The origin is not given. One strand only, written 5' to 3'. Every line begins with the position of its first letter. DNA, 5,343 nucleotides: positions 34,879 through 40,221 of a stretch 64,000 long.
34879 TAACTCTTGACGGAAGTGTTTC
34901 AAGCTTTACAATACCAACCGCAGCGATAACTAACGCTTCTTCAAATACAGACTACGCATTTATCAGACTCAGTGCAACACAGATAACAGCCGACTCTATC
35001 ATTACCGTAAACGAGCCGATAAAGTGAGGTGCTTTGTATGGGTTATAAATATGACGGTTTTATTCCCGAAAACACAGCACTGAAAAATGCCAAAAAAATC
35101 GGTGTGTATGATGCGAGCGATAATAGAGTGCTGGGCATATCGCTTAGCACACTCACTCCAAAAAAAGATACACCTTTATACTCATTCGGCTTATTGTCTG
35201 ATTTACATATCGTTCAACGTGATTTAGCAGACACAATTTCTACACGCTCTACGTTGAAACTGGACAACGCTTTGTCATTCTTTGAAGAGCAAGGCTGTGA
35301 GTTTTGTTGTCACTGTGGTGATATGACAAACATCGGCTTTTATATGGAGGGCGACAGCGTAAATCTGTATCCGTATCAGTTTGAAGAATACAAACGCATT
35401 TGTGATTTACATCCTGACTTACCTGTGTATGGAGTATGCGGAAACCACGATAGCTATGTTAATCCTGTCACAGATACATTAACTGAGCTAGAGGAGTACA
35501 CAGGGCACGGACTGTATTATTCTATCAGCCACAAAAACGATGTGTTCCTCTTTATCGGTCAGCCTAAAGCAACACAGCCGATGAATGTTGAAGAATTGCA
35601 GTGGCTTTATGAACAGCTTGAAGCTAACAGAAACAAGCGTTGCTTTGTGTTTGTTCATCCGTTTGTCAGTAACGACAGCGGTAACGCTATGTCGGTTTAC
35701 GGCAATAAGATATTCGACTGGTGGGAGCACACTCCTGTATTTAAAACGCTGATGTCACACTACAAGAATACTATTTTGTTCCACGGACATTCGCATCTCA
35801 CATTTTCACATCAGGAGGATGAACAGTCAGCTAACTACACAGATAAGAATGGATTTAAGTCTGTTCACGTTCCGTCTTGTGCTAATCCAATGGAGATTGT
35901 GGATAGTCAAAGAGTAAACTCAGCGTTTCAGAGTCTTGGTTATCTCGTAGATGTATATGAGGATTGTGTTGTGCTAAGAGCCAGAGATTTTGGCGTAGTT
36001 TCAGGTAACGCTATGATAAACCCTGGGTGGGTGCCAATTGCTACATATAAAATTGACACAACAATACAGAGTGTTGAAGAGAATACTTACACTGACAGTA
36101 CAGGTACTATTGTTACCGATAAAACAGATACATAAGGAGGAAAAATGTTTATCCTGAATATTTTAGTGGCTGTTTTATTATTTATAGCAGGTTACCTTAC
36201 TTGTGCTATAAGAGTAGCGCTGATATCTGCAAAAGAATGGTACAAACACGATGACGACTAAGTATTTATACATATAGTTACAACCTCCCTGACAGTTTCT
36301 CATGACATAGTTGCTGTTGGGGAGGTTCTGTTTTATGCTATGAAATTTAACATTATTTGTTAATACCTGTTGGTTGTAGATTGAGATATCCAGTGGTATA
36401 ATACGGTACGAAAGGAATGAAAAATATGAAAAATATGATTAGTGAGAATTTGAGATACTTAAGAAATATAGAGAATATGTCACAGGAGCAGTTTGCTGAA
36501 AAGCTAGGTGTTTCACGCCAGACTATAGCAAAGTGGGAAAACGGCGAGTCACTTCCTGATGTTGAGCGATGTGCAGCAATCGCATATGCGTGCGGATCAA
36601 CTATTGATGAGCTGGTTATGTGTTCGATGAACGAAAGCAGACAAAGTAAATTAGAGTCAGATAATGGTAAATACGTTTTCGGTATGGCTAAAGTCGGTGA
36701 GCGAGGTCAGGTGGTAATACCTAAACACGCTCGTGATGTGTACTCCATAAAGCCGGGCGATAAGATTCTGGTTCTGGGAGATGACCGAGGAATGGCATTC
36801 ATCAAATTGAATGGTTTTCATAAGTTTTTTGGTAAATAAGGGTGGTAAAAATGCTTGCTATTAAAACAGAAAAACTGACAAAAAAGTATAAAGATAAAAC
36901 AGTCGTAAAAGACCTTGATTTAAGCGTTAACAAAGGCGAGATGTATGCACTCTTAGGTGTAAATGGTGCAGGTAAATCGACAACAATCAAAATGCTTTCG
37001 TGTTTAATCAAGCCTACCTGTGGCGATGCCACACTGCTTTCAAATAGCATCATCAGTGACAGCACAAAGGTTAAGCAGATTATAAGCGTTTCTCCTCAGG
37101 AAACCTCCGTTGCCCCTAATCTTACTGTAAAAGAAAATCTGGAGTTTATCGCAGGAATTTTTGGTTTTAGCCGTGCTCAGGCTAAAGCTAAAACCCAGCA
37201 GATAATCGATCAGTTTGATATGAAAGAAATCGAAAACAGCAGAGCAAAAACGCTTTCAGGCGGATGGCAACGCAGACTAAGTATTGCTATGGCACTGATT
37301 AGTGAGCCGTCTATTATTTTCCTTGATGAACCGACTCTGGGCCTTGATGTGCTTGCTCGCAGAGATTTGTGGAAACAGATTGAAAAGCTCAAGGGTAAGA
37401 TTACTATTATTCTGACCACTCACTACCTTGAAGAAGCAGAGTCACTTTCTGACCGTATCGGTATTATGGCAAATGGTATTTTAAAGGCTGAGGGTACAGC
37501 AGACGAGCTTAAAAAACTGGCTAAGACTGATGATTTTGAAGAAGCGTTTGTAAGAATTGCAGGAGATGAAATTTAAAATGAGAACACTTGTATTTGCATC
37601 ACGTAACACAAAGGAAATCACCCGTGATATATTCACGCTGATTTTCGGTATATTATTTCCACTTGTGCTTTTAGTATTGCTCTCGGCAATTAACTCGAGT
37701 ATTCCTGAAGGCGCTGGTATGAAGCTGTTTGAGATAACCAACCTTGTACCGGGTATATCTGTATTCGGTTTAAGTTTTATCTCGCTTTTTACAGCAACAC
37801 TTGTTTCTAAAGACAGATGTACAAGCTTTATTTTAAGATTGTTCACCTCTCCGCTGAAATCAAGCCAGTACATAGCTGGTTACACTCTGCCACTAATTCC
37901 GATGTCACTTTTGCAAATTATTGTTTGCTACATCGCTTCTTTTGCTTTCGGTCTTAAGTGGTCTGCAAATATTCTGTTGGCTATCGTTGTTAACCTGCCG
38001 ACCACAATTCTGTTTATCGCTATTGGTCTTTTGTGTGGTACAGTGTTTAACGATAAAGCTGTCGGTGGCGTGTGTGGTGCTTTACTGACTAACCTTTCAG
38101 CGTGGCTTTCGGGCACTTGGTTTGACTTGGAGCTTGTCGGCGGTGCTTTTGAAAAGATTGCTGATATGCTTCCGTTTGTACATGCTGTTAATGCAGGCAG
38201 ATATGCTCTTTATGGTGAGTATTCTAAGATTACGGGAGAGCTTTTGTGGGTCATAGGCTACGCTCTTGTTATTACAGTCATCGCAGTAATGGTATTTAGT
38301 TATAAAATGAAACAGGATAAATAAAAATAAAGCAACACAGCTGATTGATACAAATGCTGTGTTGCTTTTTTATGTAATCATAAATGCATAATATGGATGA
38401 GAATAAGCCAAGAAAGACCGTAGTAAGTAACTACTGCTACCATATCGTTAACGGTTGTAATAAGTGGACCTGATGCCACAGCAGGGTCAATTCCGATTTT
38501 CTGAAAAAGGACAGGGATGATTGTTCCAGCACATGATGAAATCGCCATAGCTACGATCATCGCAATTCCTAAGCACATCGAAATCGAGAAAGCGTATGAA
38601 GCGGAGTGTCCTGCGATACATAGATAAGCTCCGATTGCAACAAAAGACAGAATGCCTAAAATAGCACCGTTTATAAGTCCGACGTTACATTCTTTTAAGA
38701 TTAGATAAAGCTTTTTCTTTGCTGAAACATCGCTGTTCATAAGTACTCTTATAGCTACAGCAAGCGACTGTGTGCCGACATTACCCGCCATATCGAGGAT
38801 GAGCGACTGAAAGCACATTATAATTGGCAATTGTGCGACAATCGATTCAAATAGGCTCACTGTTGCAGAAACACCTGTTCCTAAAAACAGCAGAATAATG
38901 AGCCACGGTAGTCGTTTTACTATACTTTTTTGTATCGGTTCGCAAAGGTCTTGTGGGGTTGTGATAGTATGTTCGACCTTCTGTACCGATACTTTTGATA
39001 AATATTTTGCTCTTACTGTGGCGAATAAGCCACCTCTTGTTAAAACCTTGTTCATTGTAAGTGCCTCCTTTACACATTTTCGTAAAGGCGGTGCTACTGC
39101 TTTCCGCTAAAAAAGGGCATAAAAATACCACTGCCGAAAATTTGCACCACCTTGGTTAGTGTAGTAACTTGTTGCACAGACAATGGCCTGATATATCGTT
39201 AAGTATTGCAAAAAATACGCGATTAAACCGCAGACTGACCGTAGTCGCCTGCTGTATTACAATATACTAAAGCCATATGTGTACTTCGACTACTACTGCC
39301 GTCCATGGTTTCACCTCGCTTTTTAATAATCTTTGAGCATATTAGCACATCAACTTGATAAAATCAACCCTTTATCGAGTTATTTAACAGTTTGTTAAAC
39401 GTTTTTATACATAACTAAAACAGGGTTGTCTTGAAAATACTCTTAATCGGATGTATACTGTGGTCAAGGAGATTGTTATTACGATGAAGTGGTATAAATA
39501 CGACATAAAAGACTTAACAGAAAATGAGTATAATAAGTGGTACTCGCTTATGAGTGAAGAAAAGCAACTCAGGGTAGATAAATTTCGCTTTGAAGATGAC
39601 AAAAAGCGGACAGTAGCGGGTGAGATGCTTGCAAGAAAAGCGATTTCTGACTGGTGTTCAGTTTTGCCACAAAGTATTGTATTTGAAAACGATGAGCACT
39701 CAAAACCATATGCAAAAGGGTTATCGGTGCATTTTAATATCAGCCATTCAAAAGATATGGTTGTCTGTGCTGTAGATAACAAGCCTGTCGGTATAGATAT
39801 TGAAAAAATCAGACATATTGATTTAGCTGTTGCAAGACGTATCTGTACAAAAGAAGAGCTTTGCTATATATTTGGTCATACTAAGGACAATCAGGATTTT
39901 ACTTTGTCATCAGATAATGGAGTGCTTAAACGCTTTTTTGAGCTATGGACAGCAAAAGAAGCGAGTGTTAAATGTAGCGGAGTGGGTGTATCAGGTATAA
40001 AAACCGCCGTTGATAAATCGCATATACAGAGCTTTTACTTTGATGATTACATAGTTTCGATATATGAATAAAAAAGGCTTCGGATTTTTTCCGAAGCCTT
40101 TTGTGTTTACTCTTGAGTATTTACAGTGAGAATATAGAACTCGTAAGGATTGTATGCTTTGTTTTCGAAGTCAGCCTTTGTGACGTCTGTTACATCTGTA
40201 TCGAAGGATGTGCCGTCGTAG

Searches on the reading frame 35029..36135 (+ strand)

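Call 75: search_protein_families(library=pfam, proteins=[window:35029-36135:+], max_evalue=0.001)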
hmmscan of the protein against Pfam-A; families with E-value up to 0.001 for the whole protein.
window:35029-36135:+ (368 aa): 2 families
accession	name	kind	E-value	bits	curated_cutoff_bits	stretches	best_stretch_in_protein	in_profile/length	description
PF00149.33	Metallophos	-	2.3e-06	28.6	21.5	1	53-256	3-189/191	Calcineurin-like phosphoesterase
PF12850.12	Metallophos_2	-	2.4e-06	28.1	27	1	53-258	3-119/154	Calcineurin-like phosphoesterase superfamily domain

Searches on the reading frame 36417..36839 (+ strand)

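Call 82: search_protein_families(library=pfam, proteins=[window:36417-36839:+], max_evalue=0.001)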
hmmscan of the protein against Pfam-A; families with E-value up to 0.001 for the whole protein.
window:36417-36839:+ (140 aa): 9 families
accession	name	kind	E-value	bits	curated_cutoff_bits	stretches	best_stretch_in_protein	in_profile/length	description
PF01381.28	HTH_3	-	2.7e-17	63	23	1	12-66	1-55/55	Helix-turn-helix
PF13560.12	HTH_31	-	1.2e-09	38.8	27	1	12-65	6-60/64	Helix-turn-helix domain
PF12844.13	HTH_19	-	1.8e-09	37.8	30.2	1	10-66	2-58/64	Helix-turn-helix domain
PF04014.23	MazE_antitoxin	-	4.5e-07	30.2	24.7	1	91-124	2-36/48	Antidote-toxin recognition MazE, bacterial antitoxin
PF13443.12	HTH_26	-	1.5e-05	25.6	22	1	11-67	1-58/63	Cro/C1-type HTH DNA-binding domain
PF15943.11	YdaS_toxin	-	0.00026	21.2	30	1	22-60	10-48/65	Bacterial toxin YdaS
PF07022.19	Phage_CI_repr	-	0.0003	21.5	22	1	22-68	14-59/65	Bacteriophage CI repressor helix-turn-helix domain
PF08279.18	HTH_11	-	0.00045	20.5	25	1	13-38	7-33/55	HTH domain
PF13518.12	HTH_28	-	0.00084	19.8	25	0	19-42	11-34/52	Helix-turn-helix domain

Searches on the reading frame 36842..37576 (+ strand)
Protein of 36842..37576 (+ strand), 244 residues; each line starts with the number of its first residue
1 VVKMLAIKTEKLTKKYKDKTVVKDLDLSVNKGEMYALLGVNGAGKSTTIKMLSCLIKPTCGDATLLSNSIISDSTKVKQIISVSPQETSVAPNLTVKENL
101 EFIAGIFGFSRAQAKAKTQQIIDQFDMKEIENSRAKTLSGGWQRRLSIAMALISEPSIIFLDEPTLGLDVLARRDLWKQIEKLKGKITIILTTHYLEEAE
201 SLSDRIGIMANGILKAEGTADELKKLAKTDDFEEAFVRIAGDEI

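Call 75: search_protein_families(library=pfam, proteins=[window:36842-37576:+], max_evalue=0.001)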
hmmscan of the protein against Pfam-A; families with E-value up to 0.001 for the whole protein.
window:36842-37576:+ (244 aa): 3 families
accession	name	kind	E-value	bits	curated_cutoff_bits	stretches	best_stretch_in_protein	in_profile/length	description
PF00005.33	ABC_tran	-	3.6e-34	118.8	25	1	22-165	1-136/137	ABC transporter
PF13304.12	AAA_21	-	4.3e-10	40.6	27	1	139-194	239-298/304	AAA domain, putative AbiEii toxin, Type IV TA system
PF02463.25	SMC_N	-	5.7e-05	23.1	40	0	14-210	11-213/220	RecF/RecN/SMC N terminal domain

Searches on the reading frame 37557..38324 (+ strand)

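Call 75: search_protein_families(library=pfam, proteins=[window:37557-38324:+], max_evalue=0.001)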
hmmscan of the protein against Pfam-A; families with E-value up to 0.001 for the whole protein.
window:37557-38324:+ (255 aa): 2 families
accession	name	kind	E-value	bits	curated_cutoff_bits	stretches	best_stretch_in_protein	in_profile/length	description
PF01061.29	ABC2_membrane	-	1.2e-18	67.8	26.9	1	12-219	5-211/211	ABC-2 type transporter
PF12698.13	ABC2_membrane_3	-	2.5e-16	60.1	31.6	1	63-244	164-346/347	ABC-2 family transporter protein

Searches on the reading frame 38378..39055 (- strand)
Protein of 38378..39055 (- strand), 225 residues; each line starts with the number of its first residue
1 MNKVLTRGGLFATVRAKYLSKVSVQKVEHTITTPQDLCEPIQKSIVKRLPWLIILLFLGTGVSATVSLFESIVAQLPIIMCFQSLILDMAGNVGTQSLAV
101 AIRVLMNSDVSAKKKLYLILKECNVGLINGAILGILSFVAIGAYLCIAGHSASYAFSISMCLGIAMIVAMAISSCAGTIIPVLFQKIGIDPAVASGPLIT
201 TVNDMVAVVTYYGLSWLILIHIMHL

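Call 75: search_protein_families(library=pfam, proteins=[window:38378-39055:-], max_evalue=0.001)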
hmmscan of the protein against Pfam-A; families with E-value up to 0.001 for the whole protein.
window:38378-39055:- (225 aa): 1 family
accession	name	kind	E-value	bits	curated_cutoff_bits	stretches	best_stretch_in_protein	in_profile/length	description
PF01769.21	MgtE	-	2.5e-31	109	27.6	1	84-213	2-124/125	Divalent cation transporter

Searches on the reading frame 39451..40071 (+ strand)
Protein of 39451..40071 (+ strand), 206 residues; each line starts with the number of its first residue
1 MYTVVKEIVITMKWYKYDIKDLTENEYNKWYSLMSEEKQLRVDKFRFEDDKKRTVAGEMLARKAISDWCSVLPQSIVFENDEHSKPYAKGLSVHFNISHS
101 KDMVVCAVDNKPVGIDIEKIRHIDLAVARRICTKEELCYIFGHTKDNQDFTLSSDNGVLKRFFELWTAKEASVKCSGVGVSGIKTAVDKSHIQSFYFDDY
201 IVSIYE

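Call 76: search_protein_families(library=pfam, proteins=[window:39451-40071:+], max_evalue=0.001)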
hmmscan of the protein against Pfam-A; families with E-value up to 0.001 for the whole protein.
window:39451-40071:+ (206 aa): 2 families
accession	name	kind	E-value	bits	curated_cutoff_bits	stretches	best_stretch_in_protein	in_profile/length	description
PF22624.1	AASDHPPT_N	-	2.3e-15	57.1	27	1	23-108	6-97/100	4'-phosphopantetheinyl transferase, N-terminal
PF01648.25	ACPS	-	4.9e-13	49.5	25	1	112-182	1-67/111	4'-phosphopantetheinyl transferase superfamily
